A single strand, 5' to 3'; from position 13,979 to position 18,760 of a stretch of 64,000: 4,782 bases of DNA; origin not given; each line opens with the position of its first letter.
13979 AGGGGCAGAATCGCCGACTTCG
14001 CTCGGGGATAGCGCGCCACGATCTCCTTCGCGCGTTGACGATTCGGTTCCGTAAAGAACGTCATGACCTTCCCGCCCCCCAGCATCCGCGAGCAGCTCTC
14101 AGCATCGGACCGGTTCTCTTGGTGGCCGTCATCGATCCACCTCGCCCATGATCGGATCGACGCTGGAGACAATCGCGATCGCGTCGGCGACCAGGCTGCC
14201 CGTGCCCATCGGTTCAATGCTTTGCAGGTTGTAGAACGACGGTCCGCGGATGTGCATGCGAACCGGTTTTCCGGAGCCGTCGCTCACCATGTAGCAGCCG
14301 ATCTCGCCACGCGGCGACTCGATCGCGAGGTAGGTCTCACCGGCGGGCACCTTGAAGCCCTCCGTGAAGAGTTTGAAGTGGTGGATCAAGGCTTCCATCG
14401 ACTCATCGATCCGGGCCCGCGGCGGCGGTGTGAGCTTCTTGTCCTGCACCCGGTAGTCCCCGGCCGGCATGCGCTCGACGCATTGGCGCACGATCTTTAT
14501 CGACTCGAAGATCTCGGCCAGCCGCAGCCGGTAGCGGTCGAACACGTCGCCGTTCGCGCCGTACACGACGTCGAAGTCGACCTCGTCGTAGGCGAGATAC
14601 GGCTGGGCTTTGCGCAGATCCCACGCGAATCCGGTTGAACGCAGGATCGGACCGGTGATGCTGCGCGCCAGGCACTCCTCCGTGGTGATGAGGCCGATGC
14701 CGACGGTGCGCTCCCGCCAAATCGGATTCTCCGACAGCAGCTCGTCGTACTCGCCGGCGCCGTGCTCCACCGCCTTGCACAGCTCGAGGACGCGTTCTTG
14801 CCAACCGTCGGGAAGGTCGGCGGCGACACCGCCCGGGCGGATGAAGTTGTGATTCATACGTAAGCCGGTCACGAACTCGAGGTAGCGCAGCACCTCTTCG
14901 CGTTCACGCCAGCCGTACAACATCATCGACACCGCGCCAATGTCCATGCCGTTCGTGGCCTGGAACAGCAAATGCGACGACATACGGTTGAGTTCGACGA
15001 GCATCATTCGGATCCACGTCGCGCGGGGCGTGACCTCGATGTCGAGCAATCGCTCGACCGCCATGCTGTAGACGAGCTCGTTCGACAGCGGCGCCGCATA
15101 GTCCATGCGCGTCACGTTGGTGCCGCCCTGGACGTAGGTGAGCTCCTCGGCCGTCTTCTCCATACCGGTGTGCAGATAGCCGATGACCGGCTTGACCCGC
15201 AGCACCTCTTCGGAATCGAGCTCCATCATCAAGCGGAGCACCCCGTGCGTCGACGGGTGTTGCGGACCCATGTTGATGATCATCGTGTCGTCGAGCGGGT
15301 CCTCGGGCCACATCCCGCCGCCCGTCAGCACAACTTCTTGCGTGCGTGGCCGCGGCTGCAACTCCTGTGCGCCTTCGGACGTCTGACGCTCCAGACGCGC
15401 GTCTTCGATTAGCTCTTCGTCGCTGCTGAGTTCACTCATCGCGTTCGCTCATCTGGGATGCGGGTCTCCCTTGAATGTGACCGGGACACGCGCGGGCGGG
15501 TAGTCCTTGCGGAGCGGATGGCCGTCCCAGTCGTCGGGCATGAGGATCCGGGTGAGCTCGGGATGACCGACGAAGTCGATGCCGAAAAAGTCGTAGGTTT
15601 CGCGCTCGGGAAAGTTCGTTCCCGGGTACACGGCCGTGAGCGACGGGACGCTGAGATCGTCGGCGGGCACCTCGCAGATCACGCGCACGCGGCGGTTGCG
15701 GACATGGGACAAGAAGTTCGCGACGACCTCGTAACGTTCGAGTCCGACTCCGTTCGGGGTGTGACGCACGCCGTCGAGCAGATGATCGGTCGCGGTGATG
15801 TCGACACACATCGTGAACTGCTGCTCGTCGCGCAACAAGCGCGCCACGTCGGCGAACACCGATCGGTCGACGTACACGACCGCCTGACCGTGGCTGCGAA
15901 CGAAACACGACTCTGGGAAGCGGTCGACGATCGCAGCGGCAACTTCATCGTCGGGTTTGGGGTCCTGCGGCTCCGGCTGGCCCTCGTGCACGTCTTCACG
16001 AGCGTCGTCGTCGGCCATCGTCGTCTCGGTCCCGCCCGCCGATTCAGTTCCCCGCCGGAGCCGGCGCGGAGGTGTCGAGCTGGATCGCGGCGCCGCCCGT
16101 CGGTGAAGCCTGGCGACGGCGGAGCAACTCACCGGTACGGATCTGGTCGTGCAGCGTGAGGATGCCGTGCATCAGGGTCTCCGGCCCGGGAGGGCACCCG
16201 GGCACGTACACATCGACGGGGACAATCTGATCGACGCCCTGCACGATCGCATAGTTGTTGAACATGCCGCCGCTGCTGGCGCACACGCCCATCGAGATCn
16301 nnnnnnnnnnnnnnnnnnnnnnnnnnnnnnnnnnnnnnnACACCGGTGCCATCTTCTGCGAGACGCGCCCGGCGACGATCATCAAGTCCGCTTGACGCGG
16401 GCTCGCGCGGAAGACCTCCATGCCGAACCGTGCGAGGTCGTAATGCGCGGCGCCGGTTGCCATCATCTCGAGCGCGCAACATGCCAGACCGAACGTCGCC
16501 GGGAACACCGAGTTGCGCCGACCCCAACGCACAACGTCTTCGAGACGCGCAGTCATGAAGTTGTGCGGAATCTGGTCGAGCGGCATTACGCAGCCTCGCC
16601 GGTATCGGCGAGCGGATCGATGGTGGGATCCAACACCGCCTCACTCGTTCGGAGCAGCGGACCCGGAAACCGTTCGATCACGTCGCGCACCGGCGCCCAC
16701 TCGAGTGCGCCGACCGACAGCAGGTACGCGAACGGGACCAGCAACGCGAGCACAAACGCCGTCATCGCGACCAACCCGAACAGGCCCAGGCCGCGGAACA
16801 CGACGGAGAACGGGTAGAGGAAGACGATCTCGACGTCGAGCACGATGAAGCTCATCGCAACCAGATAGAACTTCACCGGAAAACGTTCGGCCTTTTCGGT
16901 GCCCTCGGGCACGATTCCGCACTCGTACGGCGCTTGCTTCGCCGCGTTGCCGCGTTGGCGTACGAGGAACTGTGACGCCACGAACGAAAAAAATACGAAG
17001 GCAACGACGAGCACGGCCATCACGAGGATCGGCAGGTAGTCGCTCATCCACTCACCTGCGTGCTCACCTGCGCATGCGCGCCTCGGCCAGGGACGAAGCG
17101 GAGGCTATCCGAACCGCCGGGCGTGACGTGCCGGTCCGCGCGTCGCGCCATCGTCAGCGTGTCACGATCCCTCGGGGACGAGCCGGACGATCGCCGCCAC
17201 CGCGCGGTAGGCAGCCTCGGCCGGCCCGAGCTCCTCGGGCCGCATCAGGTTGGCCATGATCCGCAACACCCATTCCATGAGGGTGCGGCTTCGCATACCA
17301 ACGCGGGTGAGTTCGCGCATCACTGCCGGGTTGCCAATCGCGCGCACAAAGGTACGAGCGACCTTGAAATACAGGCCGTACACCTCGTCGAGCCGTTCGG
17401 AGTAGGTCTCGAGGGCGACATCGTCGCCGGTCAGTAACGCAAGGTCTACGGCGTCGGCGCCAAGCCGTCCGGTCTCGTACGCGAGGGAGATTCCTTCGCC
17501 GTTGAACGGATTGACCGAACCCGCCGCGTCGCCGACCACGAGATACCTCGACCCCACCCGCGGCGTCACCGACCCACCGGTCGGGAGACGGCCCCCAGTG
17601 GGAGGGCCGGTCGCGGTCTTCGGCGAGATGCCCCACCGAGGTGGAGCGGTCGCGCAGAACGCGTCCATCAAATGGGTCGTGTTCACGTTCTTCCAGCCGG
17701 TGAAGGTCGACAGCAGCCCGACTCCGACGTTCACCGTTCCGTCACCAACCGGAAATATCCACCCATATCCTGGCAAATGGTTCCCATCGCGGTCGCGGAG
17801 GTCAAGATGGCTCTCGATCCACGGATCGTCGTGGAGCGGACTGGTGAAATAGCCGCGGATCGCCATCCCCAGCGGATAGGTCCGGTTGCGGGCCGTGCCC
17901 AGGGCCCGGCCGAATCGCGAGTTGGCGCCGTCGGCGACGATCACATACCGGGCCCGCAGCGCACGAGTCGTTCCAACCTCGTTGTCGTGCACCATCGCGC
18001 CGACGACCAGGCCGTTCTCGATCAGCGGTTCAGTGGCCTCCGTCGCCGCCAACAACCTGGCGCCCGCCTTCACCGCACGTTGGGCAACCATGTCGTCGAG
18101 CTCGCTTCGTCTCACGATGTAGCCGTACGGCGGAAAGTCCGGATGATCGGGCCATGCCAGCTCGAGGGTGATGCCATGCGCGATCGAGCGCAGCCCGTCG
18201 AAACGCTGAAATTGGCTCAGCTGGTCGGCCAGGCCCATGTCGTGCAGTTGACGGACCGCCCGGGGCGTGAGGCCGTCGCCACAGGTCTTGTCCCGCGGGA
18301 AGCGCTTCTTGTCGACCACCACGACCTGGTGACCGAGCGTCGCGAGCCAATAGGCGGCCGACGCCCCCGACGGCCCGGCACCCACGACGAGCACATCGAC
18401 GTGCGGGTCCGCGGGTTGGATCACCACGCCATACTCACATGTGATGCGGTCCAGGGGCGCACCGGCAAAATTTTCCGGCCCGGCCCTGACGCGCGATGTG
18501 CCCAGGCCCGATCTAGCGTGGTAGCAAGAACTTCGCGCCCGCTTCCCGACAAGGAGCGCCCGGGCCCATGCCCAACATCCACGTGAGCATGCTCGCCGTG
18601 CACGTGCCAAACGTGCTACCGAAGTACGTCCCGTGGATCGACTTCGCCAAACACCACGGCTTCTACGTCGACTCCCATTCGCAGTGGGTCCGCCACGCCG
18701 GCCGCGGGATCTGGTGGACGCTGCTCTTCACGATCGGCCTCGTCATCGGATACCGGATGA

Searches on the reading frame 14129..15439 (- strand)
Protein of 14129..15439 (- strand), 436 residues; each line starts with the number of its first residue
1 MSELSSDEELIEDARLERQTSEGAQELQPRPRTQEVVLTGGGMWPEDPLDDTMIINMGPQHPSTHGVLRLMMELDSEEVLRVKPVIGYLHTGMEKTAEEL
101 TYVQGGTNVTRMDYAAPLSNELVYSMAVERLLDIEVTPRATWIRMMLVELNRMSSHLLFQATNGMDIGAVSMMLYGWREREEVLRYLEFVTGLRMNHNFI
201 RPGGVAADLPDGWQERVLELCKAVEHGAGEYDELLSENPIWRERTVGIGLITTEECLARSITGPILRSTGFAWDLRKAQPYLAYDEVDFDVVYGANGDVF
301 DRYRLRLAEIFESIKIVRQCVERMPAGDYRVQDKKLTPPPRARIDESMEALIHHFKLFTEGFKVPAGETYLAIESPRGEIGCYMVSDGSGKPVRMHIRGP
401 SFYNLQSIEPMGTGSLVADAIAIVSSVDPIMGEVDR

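Call 50: search_protein_families(library=pfam, proteins=[window:14129-15439:-], max_evalue=0.00001)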
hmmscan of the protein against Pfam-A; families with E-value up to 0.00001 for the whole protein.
window:14129-15439:- (436 aa): 1 family
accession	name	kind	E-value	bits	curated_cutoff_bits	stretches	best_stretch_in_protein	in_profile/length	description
PF00346.24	Complex1_49kDa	-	2.1e-112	375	24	1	166-436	1-271/271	Respiratory-chain NADH dehydrogenase, 49 Kd subunit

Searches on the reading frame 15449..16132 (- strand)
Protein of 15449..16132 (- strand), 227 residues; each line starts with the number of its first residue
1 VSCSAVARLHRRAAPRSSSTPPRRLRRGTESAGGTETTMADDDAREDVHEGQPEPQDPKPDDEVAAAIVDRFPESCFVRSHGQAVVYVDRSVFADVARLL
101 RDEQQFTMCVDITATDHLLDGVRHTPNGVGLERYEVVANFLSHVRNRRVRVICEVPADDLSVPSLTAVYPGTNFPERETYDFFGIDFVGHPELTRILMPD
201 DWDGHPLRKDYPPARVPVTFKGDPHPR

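Call 51: search_protein_families(library=pfam, proteins=[window:15449-16132:-], max_evalue=0.00001)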
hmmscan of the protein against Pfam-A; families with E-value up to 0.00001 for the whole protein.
window:15449-16132:- (227 aa): 1 family
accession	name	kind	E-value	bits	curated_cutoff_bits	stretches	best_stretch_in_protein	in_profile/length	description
PF00329.25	Complex1_30kDa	-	1.7e-38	132.4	22.5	1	86-213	1-120/124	Respiratory-chain NADH dehydrogenase, 30 Kd subunit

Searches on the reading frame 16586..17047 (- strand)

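Call 51: search_protein_families(library=pfam, proteins=[window:16586-17047:-], max_evalue=0.00001)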
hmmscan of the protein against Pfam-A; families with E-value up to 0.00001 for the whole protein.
window:16586-17047:- (153 aa): 1 family
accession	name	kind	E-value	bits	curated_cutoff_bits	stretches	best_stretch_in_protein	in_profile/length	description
PF00507.24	Oxidored_q4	-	6.6e-29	100.5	23.3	1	20-117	3-99/99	NADH-ubiquinone/plastoquinone oxidoreductase, chain 3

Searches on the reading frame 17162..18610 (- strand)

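Call 51: search_protein_families(library=pfam, proteins=[window:17162-18610:-], max_evalue=0.00001)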
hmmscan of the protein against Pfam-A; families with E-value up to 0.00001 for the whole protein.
window:17162-18610:- (482 aa): 6 families
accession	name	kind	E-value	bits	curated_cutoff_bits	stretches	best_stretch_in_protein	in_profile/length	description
PF01494.25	FAD_binding_3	-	6.5e-27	95.1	22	1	71-243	2-173/349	FAD binding domain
PF01266.30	DAO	-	4.6e-15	56.4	27.9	1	72-106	1-35/353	FAD dependent oxidoreductase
PF00890.30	FAD_binding_2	-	2.5e-10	40.6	20.4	0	72-102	1-31/414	FAD binding domain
PF12831.13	FAD_oxidored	-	2.6e-07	30.7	27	1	72-224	1-141/416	FAD dependent oxidoreductase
PF07992.20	Pyr_redox_2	-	2.6e-06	27.5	26.1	1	72-232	2-112/291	Pyridine nucleotide-disulphide oxidoreductase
PF13450.12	NAD_binding_8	-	8.7e-06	26.4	21.9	0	75-103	1-29/68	NAD(P)-binding Rossmann-like domain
